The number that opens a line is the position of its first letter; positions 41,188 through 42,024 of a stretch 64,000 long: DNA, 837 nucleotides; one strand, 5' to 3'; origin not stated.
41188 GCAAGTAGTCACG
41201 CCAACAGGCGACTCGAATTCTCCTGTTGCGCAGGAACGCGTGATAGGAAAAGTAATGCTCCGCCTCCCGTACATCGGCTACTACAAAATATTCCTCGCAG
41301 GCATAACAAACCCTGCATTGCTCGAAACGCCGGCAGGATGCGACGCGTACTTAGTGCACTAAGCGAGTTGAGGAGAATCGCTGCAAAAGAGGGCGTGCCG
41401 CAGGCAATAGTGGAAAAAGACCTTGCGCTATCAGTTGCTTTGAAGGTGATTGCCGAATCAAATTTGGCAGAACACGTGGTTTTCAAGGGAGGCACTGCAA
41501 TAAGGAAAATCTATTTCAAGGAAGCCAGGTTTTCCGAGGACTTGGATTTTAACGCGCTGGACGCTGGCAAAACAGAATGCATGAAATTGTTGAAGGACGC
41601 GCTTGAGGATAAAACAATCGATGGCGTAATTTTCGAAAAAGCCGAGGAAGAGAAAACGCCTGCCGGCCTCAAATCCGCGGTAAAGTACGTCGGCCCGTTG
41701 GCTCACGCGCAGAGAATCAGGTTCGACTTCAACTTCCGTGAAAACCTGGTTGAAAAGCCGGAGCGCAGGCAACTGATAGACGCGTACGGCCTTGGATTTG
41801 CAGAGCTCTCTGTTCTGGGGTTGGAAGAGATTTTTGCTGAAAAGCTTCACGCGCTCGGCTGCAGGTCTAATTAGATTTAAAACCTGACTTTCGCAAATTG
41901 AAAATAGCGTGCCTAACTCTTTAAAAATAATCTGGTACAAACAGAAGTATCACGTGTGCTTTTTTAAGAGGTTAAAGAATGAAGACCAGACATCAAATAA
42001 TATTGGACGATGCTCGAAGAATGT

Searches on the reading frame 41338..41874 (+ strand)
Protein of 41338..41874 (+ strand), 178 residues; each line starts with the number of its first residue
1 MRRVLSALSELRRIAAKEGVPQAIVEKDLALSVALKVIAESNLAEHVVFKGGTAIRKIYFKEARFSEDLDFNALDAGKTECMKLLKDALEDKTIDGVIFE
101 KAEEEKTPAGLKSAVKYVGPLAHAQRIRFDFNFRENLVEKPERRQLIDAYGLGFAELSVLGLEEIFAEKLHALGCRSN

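Call 3: search_protein_families(library=pfam, proteins=[window:41338-41874:+], max_evalue=0.01)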
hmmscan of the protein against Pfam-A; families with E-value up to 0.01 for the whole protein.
window:41338-41874:+ (178 aa): 1 family
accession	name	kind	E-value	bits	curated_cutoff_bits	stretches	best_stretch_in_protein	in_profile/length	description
PF08843.17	AbiEii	-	9.4e-24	85.1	22.5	1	35-173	3-149/238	Nucleotidyl transferase AbiEii toxin, Type IV TA system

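Call 4: search_protein_families(library=padloc, proteins=[window:41338-41874:+], max_evalue=0.01)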
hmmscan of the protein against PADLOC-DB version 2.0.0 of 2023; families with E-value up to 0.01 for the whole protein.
window:41338-41874:+ (178 aa): 36 families (the best 25 are shown)
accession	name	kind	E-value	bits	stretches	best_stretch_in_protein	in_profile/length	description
PDLC02304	AbiEii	-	9.3e-37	125.4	1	9-176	5-175/260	AbiEii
PDLC02317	AbiEii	-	3.8e-21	73.5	1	10-176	6-190/396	AbiEii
PDLC02318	AbiEii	-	1e-19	69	1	7-174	3-169/280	AbiEii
PDLC02323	AbiEii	-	1.9e-19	68.3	1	24-176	18-171/248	AbiEii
PDLC02292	AbiEii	-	1.8e-18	65.4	1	14-117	17-113/283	AbiEii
PDLC02305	AbiEii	-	1e-16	59.1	1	9-176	6-178/306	AbiEii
PDLC02294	AbiEii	-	8.4e-15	53.3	1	22-176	19-173/260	AbiEii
PDLC02289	AbiEii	-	9.1e-15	52.9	1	11-72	18-78/309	AbiEii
PDLC02296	AbiEii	-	1.2e-14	52.2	1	14-92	11-90/282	AbiEii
PDLC02291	AbiEii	-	2.1e-14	51.6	1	9-173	21-180/310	AbiEii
PDLC02303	AbiEii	-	7e-13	46.6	1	9-90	4-83/249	AbiEii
PDLC02297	AbiEii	-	6.9e-12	43.3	1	10-77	7-75/307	AbiEii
PDLC02288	AbiEii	-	9.3e-12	42.4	1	6-173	12-184/294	AbiEii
PDLC02316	AbiEii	-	2.8e-11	41.4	1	11-89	14-94/314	AbiEii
PDLC02322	AbiEii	-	2e-10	38.6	1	15-110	20-112/324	AbiEii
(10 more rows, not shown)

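Call 5: search_protein_families(library=ncbifam, proteins=[window:41338-41874:+], max_evalue=0.01)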
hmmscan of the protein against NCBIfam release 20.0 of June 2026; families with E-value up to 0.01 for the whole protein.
window:41338-41874:+ (178 aa): 0 families

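Call 10: find_encoding_contigs(protein=window:41338-41874:+, flank=10000, max_places=8)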
Protein window:41338-41874:+ (178 aa): 2 contigs read that carry it; 2 places shown.
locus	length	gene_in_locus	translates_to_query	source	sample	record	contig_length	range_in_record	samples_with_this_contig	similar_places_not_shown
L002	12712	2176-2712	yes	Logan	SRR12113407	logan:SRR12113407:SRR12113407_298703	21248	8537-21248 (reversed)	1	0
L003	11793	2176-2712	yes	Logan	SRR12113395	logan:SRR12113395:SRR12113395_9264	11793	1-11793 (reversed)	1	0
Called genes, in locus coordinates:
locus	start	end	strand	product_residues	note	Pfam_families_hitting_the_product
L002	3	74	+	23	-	?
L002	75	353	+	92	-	PF13656:RNA_pol_L_2, PF01193:RNA_pol_L (faint)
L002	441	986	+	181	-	PF01949:Endo_dU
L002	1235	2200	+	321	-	-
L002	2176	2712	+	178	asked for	PF08843:AbiEii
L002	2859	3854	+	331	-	PF01555:N6_N4_Mtase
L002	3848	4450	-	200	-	PF09568:RE_MjaI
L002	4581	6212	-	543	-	PF06418:CTP_synth_N, PF00117:GATase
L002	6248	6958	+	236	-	-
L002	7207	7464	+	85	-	PF00125:Histone, PF00808:CBFD_NFYB_HMF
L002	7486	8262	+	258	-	PF17159:MASE3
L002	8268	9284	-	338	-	PF00288:GHMP_kinases_N, PF08544:GHMP_kinases_C (weak)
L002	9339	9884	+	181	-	PF02441:Flavoprotein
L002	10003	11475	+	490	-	PF14251:PterinBD-DUF4346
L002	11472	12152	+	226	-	PF01973:MptE-like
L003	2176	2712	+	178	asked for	PF08843:AbiEii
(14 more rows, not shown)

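Call 14: find_homologous_proteins(query=window:41338-41874:+, max_evalue=0.00001)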
Query window:41338-41874:+ (178 aa): 288 proteins with E <= 0.00001 among 555 candidates; the best 120 are listed.
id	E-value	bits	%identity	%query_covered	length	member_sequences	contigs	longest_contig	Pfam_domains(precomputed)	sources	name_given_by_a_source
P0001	2.1e-101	355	99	94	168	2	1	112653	PF08843.18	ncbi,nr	ncbi:nucleotidyl transferase AbiEii/AbiGii toxin family protein [Candidatus Micrarchaeota archaeon]|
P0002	3.5e-90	318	88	96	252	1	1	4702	PF08843.18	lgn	-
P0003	7.5e-84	297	81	96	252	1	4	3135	PF08843.18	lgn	-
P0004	3.3e-81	289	79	96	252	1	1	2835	PF08843.18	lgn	-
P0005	6.4e-77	275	74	97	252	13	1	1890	PF08843.18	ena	-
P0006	4.5e-76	272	75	96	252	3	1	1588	PF08843.18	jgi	jgi:predicted nucleotidyltransferase component of viral defense system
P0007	4.9e-76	272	76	96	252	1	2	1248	PF08843.18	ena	-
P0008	2.1e-75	270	75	98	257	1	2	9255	PF08843.18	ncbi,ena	-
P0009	1.4e-74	267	72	98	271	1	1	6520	PF08843.18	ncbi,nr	ncbi:MAG: nucleotidyl transferase AbiEii/AbiGii toxin family protein [Candidatus ainarchaeum sp.]|nr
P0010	1.8e-73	264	73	95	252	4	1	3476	PF08843.18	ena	-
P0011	8.0e-73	262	74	96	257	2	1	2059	PF08843.18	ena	-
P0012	9.8e-73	261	73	95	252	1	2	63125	PF08843.18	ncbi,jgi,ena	-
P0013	3.1e-72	260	71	96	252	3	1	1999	PF08843.18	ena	-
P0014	6.3e-72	259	75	96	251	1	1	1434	PF08843.18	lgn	-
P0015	3.0e-71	257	71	95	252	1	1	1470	PF08843.18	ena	-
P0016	4.7e-71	256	72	96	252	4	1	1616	PF08843.18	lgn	-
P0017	8.5e-71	255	70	97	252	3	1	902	PF08843.18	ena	-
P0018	8.8e-71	255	71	95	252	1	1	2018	PF08843.18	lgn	-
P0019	7.2e-70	252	69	96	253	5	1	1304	PF08843.18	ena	-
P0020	9.3e-69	248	70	96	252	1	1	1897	PF08843.18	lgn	-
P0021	1.4e-68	248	69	96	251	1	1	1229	PF08843.18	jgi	jgi:predicted nucleotidyltransferase component of viral defense system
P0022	2.6e-68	247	70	96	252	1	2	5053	PF08843.18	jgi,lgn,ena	-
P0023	3.4e-68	247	67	97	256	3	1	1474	PF08843.18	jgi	-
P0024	8.0e-68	245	68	96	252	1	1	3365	PF08843.18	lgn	-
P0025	8.4e-68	245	68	96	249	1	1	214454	PF08843.18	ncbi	ncbi:MAG: nucleotidyl transferase AbiEii/AbiGii toxin family protein [Candidatus Diapherotrites arch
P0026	1.2e-67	245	69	96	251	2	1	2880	PF08843.18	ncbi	-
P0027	1.5e-67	245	69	96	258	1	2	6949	PF08843.18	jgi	jgi:predicted nucleotidyltransferase component of viral defense system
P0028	1.6e-67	244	68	96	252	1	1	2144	PF08843.18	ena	-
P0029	3.2e-67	243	67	97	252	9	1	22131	PF08843.18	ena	-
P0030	1.1e-66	242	68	96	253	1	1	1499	PF08843.18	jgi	jgi:predicted nucleotidyltransferase component of viral defense system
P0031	1.4e-66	241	67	97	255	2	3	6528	PF08843.18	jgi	-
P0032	1.6e-66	241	68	96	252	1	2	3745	PF08843.18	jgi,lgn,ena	-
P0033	1.8e-66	241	65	95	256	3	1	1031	PF08843.18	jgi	-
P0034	2.6e-66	241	65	95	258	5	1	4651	PF08843.18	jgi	jgi:predicted nucleotidyltransferase component of viral defense system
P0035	5.2e-66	239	65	95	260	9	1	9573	PF08843.18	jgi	jgi:predicted nucleotidyltransferase component of viral defense system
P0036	5.5e-66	239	66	95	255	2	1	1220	PF08843.18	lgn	-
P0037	7.0e-66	239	65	95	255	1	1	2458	PF08843.18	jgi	jgi:predicted nucleotidyltransferase component of viral defense system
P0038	1.0e-65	239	65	96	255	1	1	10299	PF08843.18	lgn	-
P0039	1.1e-65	238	66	98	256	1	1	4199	PF08843.18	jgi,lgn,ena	-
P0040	1.2e-65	238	65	96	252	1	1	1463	PF08843.18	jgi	jgi:predicted nucleotidyltransferase component of viral defense system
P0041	1.7e-65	238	68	96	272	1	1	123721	PF08843.18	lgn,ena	-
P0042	2.4e-65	237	64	95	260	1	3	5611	PF08843.18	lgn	-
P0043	2.5e-65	237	65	95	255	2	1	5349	PF08843.18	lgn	-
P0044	2.6e-65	237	65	95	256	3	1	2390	PF08843.18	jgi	jgi:predicted nucleotidyltransferase component of viral defense system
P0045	1.2e-64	235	62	95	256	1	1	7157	PF08843.18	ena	-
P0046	3.0e-64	234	65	97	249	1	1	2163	PF08843.18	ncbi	-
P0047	3.5e-64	234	66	99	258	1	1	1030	PF08843.18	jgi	jgi:predicted nucleotidyltransferase component of viral defense system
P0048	4.6e-64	233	63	95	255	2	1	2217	PF08843.18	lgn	-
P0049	8.3e-64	232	65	96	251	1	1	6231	PF08843.18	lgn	-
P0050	1.2e-63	232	65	94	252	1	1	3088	PF08843.18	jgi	jgi:predicted nucleotidyltransferase component of viral defense system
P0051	1.3e-63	232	63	96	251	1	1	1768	PF08843.18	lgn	-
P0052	2.0e-63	231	66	95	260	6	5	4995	PF08843.18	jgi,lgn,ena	-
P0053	1.1e-62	229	64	96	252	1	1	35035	PF08843.18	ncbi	-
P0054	1.5e-62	228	64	96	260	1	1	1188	PF08843.18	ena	-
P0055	2.2e-62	228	67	96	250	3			PF08843.18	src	-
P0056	1.6e-61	225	65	96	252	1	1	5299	PF08843.18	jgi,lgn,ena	-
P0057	2.8e-61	224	64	95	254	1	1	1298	PF08843.18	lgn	-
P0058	7.9e-60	219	60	96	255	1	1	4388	PF08843.18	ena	-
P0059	9.3e-60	219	63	94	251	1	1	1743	PF08843.18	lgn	-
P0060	1.8e-59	218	63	94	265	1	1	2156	PF08843.18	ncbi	-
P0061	4.0e-59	217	61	96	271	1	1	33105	PF08843.18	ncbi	ncbi:MAG: nucleotidyl transferase AbiEii/AbiGii toxin family protein [Candidatus Micrarchaeota archa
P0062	4.9e-59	217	62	94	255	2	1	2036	PF08843.18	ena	-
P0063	1.8e-58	215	62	95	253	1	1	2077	PF08843.18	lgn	-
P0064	4.5e-58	214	60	96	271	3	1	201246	PF08843.18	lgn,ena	-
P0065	5.4e-58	213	60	96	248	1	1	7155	PF08843.18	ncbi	-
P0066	5.8e-58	213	61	96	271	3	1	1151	PF08843.18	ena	-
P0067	6.3e-58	213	58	97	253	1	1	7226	PF08843.18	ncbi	-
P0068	8.1e-58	213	60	96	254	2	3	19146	PF08843.18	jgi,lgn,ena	-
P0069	8.2e-58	213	64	95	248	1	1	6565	PF08843.18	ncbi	ncbi:MAG: nucleotidyl transferase AbiEii/AbiGii toxin family protein [Candidatus Micrarchaeota archa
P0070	9.2e-58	213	66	87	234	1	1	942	PF08843.18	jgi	jgi:predicted nucleotidyltransferase component of viral defense system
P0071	9.9e-58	213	59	96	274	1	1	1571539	PF08843.18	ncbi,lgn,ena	-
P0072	1.2e-57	212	61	96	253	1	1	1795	PF08843.18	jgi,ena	-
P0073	1.6e-57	212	62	94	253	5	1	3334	PF08843.18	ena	-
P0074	1.7e-57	212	61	97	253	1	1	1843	PF08843.18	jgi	jgi:predicted nucleotidyltransferase component of viral defense system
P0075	2.3e-57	211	63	96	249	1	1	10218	PF08843.18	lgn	-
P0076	3.5e-57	211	61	96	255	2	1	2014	PF08843.18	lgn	-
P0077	7.9e-57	210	61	96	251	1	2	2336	PF08843.18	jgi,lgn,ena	-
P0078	1.7e-56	209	61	96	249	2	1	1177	PF08843.18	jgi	-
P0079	1.8e-56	208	61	96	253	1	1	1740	PF08843.18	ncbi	-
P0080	2.0e-56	208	61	95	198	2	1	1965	PF08843.18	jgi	-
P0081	2.4e-56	208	71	81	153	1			PF08843.18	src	-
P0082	4.5e-56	207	58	97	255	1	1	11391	PF08843.18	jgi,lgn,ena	-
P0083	4.6e-56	207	59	95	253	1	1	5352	PF08843.18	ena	-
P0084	5.1e-56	207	60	97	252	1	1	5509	PF08843.18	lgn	-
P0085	8.5e-56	206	60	96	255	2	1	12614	PF08843.18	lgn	-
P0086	1.2e-55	206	56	96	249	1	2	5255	PF08843.18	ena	-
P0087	1.5e-55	206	57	96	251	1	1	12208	PF08843.18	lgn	-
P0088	1.5e-55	205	59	96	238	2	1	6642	PF08843.18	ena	-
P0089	2.0e-55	205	58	96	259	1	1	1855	PF08843.18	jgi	jgi:uncharacterized protein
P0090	3.9e-55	204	60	96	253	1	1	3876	PF08843.18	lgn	-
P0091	6.9e-53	197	63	79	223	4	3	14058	PF08843.18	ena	-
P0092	4.7e-52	194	56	96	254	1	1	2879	PF08843.18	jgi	jgi:predicted nucleotidyltransferase component of viral defense system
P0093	1.5e-51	193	57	94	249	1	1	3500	PF08843.18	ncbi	-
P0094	6.7e-51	190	58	93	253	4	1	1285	PF08843.18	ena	-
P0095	3.7e-50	188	59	86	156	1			PF08843.18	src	-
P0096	1.5e-49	186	55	96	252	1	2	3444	PF08843.18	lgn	-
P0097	4.6e-48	181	52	96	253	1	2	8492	PF08843.18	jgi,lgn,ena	-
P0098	2.3e-47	179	55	91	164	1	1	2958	PF08843.18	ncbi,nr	ncbi:nucleotidyl transferase AbiEii/AbiGii toxin family protein, partial [Candidatus Micrarchaeota a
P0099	6.3e-47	177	54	95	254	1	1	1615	PF08843.18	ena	-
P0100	1.2e-46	177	57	83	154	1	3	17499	PF08843.18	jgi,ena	-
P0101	2.0e-46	176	62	81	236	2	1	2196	PF08843.18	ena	-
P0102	2.7e-46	175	53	95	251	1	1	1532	PF08843.18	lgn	-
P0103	1.1e-45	173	47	98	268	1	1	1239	PF08843.18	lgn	-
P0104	1.4e-45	173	59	81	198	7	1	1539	PF08843.18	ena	-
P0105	1.6e-45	173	51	96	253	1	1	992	PF08843.18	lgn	-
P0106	2.5e-45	172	54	94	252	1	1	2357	PF08843.18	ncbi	-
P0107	2.6e-44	169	50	96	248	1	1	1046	PF08843.18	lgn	-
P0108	5.5e-44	168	52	94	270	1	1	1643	PF08843.18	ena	-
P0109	7.0e-44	168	53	94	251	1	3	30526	PF08843.18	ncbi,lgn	-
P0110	1.1e-43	167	52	96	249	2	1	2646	PF08843.18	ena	-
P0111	4.0e-43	165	52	96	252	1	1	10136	PF08843.18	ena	-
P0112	5.7e-43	165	52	96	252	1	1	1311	PF08843.18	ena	-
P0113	1.0e-42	164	52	96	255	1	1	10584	PF08843.18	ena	-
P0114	1.2e-42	164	52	96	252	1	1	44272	PF08843.18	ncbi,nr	ncbi:MAG: nucleotidyl transferase AbiEii/AbiGii toxin family protein [Candidatus Micrarchaeota archa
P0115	1.3e-42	163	51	96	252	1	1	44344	PF08843.18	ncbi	ncbi:MAG: nucleotidyl transferase AbiEii/AbiGii toxin family protein [Candidatus Micrarchaeota archa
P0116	1.3e-42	163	52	93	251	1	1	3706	PF08843.18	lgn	-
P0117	1.9e-42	163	54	96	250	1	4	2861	PF08843.18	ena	-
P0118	1.3e-41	160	51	94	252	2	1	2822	PF08843.18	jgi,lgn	jgi:predicted nucleotidyltransferase component of viral defense system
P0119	2.4e-41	159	60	74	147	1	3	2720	PF08843.18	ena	-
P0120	9.4e-41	157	51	96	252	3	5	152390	PF08843.18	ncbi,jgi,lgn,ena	-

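Call 16: find_encoding_contigs(protein=P0002, flank=10000, max_places=4)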
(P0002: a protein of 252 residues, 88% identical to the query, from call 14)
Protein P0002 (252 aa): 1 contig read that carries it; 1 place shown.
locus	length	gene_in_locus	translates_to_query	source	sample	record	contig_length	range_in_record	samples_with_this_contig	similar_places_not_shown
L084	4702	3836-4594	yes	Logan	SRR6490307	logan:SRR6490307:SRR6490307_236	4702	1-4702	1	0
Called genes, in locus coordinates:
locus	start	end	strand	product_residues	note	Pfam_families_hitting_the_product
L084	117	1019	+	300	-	PF00892:EamA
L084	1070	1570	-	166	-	PF01455:HupF_HypC (faint)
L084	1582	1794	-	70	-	PF01455:HupF_HypC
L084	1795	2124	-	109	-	PF01155:HypA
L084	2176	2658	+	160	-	-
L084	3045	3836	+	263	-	PF13338:AbiEi_4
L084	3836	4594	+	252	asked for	PF08843:AbiEii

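Call 17: find_encoding_contigs(protein=P0003, flank=10000, max_places=4)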
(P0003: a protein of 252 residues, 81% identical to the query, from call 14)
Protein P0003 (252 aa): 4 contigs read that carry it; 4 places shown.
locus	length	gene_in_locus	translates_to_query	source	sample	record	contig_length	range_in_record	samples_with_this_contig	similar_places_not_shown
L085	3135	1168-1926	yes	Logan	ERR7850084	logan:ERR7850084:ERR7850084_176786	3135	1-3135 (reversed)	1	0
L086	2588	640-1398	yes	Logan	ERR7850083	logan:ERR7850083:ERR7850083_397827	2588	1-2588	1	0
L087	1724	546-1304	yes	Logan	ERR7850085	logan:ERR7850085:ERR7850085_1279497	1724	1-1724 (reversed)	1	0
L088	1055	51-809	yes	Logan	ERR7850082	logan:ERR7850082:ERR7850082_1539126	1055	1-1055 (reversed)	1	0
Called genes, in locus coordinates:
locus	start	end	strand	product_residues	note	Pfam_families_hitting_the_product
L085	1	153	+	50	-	?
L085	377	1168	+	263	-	PF13338:AbiEi_4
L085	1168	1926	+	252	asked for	PF08843:AbiEii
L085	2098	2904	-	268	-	-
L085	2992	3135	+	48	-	?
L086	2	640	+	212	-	?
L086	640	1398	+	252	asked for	PF08843:AbiEii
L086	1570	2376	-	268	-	-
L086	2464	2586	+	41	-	?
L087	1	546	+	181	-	?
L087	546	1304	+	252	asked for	PF08843:AbiEii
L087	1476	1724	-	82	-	?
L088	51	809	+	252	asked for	PF08843:AbiEii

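Call 18: find_encoding_contigs(protein=P0008, flank=10000, max_places=4)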
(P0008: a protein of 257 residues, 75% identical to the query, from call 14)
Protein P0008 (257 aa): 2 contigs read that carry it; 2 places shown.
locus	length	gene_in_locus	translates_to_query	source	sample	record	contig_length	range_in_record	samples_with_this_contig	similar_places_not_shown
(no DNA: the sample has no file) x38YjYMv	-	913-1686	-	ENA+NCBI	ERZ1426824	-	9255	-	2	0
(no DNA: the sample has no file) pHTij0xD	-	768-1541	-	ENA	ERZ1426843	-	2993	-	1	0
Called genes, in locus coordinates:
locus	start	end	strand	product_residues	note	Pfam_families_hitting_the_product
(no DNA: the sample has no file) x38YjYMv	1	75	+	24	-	?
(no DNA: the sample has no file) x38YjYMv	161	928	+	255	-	PF13338:AbiEi_4 (weak)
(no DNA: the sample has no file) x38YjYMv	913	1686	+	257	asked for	PF08843:AbiEii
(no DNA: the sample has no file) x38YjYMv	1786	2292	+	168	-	PF12796:Ank_2, PF13637:Ank_4 (weak), PF13857:Ank_5, PF00023:Ank, PF13606:Ank_3 (weak), PF13637:Ank_4 (weak)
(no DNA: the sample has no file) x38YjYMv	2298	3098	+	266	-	-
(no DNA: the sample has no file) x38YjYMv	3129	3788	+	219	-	-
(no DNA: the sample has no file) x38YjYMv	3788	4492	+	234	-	-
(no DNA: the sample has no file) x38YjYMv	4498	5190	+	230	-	-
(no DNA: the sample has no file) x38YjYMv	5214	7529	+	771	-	PF23745:ANK_LRRK2 (faint), PF12796:Ank_2, PF12796:Ank_2, PF13637:Ank_4 (weak), PF00023:Ank (weak), PF12796:Ank_2, PF13637:Ank_4 (weak), PF12796:Ank_2 (weak), +2 more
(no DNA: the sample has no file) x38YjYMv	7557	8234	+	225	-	-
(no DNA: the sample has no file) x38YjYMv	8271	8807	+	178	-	PF00023:Ank (faint)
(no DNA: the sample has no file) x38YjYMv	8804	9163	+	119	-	PF12796:Ank_2, PF13637:Ank_4 (faint), PF00023:Ank (faint), PF13857:Ank_5 (weak)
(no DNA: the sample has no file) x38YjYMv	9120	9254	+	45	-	?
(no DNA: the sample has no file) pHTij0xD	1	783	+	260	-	?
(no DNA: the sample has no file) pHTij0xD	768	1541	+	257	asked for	PF08843:AbiEii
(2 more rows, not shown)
